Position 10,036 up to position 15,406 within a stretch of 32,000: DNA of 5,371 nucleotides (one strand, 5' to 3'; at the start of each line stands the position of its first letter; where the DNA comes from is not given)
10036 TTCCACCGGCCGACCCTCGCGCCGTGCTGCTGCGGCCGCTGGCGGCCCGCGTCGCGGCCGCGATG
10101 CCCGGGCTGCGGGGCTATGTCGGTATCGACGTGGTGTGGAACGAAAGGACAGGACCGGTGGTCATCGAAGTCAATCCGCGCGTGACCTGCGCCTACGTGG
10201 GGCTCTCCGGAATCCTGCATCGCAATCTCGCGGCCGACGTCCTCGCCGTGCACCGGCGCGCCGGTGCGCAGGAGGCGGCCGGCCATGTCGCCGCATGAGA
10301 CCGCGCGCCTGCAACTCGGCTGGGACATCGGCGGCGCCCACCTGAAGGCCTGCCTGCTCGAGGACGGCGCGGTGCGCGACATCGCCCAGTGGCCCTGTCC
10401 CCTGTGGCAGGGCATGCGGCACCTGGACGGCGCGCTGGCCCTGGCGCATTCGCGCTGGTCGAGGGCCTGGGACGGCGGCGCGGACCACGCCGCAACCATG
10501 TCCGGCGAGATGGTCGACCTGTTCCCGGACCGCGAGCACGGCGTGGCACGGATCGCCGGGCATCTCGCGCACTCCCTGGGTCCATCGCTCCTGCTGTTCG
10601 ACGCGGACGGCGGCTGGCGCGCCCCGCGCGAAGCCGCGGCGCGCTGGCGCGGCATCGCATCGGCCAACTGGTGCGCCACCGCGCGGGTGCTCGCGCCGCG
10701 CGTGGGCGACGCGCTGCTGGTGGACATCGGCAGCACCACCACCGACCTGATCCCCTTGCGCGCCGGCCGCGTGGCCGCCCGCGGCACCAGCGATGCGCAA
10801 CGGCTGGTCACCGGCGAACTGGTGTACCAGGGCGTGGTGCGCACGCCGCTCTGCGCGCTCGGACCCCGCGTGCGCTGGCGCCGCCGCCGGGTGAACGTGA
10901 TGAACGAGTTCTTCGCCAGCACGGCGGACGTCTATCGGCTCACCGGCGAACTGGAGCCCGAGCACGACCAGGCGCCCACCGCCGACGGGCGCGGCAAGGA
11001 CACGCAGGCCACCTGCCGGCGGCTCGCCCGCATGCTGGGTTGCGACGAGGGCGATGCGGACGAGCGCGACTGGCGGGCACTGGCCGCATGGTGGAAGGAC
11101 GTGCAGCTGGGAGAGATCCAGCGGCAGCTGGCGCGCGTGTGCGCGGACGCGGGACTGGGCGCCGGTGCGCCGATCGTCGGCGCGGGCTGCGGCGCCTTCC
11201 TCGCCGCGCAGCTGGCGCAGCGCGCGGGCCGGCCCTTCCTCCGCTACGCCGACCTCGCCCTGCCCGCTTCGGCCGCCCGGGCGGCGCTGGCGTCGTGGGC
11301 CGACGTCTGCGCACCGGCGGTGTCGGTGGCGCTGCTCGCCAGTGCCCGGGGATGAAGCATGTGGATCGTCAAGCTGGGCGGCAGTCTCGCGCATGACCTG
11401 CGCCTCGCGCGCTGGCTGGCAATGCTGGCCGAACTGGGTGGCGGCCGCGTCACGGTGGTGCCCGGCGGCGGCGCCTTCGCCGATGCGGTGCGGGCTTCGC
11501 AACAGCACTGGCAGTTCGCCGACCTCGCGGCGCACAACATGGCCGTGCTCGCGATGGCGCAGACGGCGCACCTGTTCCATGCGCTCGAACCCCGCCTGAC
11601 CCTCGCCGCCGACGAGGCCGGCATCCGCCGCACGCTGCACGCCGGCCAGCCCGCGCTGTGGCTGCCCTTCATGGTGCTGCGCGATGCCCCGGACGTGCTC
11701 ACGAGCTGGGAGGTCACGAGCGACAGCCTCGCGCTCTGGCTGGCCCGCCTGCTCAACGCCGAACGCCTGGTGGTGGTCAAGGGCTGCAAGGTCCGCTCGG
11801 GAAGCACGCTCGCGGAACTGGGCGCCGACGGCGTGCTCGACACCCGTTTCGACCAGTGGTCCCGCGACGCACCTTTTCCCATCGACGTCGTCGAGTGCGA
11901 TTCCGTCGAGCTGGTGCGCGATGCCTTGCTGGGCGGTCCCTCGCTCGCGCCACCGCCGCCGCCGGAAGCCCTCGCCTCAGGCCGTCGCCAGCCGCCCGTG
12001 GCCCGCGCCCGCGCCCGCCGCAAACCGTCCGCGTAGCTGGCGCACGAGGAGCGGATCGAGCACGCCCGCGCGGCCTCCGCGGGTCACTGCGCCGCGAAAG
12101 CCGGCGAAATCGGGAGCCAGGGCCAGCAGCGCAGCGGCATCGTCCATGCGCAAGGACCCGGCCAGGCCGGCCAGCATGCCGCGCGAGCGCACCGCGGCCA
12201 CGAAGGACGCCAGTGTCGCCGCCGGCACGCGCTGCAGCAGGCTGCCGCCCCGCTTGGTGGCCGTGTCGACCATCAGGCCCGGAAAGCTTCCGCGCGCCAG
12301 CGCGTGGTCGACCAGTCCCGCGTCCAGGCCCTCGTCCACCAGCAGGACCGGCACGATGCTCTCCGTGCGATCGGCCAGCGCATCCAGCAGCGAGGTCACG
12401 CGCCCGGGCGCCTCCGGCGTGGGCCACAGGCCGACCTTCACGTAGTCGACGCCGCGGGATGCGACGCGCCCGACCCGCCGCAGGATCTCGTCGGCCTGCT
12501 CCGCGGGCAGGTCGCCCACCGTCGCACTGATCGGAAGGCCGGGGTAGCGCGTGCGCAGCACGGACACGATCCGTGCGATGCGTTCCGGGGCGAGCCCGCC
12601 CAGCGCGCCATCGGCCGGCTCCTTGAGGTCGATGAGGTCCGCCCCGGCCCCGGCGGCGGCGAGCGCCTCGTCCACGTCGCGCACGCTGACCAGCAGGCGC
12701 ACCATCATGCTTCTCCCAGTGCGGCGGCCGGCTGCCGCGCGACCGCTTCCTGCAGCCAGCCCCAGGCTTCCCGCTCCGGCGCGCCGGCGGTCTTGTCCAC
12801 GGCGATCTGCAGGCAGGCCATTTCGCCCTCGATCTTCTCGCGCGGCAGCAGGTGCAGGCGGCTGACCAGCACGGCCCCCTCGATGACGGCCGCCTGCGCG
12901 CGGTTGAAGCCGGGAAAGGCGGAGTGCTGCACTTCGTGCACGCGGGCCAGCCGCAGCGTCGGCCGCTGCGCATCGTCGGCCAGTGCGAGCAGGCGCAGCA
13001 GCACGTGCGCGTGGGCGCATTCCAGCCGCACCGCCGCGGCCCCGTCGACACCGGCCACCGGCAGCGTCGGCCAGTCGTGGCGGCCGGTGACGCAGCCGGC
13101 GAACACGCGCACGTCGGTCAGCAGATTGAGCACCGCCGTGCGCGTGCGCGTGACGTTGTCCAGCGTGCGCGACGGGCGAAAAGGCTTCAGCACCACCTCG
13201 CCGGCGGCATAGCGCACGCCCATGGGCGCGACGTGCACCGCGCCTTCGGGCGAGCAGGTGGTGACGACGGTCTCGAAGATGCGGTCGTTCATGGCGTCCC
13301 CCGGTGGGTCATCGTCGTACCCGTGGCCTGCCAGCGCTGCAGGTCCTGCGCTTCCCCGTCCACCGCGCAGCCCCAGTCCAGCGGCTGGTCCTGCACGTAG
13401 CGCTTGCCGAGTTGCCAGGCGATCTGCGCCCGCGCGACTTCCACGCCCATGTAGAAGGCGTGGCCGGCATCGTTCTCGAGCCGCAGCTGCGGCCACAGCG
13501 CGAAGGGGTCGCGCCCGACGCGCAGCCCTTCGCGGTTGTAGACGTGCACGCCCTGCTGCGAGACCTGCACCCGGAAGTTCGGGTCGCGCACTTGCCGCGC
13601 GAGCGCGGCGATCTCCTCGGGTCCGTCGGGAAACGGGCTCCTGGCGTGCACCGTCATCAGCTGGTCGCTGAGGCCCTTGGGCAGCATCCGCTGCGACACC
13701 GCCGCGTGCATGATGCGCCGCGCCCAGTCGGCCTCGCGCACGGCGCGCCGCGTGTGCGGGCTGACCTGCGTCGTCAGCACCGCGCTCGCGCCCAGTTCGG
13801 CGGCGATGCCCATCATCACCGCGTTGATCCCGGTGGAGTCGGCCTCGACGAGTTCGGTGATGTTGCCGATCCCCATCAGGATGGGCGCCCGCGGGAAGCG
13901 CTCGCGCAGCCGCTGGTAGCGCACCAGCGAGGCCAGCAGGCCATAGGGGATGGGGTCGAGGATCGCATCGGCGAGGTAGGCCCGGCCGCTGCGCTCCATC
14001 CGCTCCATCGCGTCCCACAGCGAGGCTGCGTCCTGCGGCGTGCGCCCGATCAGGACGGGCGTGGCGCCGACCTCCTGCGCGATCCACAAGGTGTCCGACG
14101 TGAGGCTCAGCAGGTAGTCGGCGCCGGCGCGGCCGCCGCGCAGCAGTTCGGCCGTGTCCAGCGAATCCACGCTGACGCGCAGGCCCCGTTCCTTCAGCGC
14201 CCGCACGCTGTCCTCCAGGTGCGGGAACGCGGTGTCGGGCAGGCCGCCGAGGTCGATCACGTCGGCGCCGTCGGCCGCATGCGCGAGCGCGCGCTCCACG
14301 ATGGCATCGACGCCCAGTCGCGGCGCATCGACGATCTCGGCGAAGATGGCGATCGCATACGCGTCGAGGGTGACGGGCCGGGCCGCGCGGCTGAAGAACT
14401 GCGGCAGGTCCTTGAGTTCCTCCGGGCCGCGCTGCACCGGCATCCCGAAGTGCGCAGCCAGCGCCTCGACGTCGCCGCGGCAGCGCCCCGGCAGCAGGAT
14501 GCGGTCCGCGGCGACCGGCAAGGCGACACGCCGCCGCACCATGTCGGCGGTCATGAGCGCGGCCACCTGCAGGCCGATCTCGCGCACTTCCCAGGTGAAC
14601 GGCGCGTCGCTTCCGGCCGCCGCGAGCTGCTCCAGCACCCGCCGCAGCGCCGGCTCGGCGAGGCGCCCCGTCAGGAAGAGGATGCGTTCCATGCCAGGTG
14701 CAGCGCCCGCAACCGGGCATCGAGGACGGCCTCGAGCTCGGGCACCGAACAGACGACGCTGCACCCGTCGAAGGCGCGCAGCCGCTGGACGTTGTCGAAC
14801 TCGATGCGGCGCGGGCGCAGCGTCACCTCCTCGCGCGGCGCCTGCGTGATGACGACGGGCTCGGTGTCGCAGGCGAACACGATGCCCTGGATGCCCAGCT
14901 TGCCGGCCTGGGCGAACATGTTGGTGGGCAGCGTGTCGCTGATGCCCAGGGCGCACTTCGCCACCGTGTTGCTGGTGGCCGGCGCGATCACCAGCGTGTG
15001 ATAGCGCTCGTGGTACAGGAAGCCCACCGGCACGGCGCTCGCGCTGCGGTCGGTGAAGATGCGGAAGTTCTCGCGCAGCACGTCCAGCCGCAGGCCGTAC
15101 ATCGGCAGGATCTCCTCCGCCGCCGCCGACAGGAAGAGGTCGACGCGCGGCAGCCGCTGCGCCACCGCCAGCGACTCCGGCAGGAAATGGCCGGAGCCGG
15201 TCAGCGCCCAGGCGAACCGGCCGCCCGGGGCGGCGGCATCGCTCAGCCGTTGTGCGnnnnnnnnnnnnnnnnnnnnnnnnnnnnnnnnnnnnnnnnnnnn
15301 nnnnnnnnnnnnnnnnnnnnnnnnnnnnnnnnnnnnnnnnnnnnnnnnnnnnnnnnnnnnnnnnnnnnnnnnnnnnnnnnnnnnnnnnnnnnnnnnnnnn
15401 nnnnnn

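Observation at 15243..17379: GAF/AAA+ sigma-54 activator divergent from a -24/-12 promoter that heads the folB-like/mptG/mtdB/mch/fae/xoxF gene string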

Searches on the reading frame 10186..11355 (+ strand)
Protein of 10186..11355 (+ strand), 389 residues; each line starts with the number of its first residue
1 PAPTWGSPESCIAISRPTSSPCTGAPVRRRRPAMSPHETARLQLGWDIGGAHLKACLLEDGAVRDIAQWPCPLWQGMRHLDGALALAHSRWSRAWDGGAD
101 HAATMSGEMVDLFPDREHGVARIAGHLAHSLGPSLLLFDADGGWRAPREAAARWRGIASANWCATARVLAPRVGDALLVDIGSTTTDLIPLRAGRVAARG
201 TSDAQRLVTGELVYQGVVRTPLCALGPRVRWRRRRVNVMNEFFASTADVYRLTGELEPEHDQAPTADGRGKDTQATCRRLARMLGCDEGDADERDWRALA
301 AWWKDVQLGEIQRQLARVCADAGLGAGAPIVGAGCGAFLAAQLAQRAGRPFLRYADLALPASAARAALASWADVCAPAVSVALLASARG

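Call 10: search_protein_families(library=ncbifam, proteins=[window:10186-11355:+], max_evalue=0.001)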
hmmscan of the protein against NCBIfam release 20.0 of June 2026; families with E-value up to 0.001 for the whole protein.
window:10186-11355:+ (389 aa): 2 families
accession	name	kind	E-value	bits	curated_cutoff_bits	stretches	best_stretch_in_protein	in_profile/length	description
TIGR03123.1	one_C_unchar_1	hypoth_equivalog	7.4e-96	321.2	244.1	1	44-385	1-326/327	probable H4MPT-linked C1 transfer pathway protein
NF040623.1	MfnF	equivalog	1.2e-42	146.2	520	1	44-322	3-274/324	(4-{4-[2-(gamma-L-glutamylamino)ethyl]phenoxymethyl}furan-2-yl)methanamine synthase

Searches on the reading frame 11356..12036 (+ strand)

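Call 28: search_protein_families(library=pfam, proteins=[window:11356-12036:+], max_evalue=0.01)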
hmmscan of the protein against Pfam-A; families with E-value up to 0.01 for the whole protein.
window:11356-12036:+ (226 aa): 1 family
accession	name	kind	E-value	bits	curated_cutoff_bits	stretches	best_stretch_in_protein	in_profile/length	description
PF00696.33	AA_kinase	-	4.2e-10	40.2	24.9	1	2-142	2-173/234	Amino acid kinase family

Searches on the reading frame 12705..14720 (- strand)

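Call 8: search_protein_families(library=pfam, proteins=[window:12705-14720:-], max_evalue=0.01)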
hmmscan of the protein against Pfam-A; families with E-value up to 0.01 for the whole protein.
window:12705-14720:- (671 aa): 2 families
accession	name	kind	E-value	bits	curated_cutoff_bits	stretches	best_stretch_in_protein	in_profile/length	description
PF04289.18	DUF447_N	-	2.1e-21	76.4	24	1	483-599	2-113/114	Protein of unknown function (DUF447) N-terminal domain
PF20766.2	DUF447_C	-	4e-15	56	24.8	1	606-658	1-53/53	Protein of unknown function (DUF447)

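Call 10: search_protein_families(library=ncbifam, proteins=[window:12705-14720:-], max_evalue=0.001)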
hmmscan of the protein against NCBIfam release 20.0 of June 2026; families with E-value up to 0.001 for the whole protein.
window:12705-14720:- (671 aa): 0 families

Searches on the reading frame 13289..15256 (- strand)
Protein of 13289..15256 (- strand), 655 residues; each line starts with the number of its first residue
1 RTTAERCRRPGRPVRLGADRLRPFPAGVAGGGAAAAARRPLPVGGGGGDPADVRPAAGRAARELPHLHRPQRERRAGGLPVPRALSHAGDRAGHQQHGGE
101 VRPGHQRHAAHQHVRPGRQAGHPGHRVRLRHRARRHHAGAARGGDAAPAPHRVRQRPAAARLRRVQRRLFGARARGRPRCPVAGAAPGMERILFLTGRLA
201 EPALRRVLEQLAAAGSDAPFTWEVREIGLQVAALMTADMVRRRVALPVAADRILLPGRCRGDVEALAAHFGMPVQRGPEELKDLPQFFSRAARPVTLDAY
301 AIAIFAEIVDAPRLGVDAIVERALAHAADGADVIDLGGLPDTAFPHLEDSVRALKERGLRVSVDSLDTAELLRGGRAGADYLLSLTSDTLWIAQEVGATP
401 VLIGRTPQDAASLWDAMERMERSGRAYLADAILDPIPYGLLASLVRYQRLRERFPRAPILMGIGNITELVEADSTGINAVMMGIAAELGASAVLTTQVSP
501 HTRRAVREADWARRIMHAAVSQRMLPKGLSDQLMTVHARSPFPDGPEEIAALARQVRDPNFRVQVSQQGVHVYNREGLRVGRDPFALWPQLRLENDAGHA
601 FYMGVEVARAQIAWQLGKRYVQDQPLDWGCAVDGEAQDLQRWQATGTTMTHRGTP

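Call 8: search_protein_families(library=pfam, proteins=[window:13289-15256:-], max_evalue=0.01)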
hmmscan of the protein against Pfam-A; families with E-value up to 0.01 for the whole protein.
window:13289-15256:- (655 aa): 2 families
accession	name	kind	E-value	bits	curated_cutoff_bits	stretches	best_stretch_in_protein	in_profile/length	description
PF20123.4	DUF6513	-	9.3e-31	106.4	23.9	1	190-279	1-86/86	Family of unknown function (DUF6513)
PF14251.12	PterinBD-DUF4346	-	0.00011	23.3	29.6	1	596-623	59-86/86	PterinBD-DUF4346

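Call 10: search_protein_families(library=ncbifam, proteins=[window:13289-15256:-], max_evalue=0.001)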
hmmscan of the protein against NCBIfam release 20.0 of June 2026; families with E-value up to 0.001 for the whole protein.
window:13289-15256:- (655 aa): 1 family
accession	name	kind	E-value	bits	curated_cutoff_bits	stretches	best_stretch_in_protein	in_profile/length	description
TIGR00284.1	TIGR00284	hypoth_equivalog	4.1e-56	190.6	256.65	2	302-626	152-497/497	dihydropteroate synthase-like protein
